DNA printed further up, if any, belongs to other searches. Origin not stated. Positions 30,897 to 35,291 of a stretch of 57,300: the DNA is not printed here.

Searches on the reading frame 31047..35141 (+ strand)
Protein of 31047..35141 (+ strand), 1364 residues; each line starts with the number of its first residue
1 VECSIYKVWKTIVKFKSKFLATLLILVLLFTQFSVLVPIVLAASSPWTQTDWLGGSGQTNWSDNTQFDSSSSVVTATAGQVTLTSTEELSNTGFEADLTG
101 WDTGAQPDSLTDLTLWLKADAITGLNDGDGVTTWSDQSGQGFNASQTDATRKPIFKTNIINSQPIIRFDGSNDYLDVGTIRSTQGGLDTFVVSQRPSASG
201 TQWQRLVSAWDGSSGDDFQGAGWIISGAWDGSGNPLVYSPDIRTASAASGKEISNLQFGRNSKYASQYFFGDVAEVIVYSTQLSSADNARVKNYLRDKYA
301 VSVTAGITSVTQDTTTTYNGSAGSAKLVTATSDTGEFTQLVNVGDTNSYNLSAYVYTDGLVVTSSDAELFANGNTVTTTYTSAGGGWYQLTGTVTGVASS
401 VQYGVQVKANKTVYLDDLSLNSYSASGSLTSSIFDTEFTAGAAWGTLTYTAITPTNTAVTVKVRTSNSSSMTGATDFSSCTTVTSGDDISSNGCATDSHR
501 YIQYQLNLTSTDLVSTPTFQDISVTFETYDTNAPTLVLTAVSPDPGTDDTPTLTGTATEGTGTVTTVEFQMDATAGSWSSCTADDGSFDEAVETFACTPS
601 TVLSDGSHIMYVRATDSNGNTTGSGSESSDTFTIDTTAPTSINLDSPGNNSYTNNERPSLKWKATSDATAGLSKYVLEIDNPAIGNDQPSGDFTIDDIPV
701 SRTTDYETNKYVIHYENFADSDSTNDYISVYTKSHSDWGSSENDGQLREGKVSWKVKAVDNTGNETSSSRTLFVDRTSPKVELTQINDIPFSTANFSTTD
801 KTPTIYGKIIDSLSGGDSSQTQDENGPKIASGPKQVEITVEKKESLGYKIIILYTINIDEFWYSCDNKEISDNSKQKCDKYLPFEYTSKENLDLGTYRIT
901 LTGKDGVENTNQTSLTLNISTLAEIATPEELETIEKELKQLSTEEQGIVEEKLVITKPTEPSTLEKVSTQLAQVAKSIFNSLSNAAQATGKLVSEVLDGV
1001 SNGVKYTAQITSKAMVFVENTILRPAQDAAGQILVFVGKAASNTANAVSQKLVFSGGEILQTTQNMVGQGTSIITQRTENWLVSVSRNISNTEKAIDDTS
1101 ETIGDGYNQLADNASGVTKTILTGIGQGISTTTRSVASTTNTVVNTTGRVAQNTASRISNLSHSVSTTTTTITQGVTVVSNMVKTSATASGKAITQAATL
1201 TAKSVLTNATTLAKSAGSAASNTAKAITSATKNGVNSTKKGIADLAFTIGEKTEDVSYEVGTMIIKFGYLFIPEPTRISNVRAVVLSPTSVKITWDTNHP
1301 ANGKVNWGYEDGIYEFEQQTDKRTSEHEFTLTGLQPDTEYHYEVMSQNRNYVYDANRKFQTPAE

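Call 79: search_protein_families(library=pfam, proteins=[window:31047-35141:+], max_evalue=0.0001)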
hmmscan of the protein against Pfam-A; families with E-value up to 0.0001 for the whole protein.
window:31047-35141:+ (1364 aa): 2 families
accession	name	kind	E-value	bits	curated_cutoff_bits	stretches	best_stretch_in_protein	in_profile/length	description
PF16656.11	Pur_ac_phosph_N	-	4.6e-09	37.2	30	1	1281-1361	4-93/93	Purple acid Phosphatase, N-terminal domain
PF00041.27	fn3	-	2e-06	28.4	25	1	1278-1352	3-74/84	Fibronectin type III domain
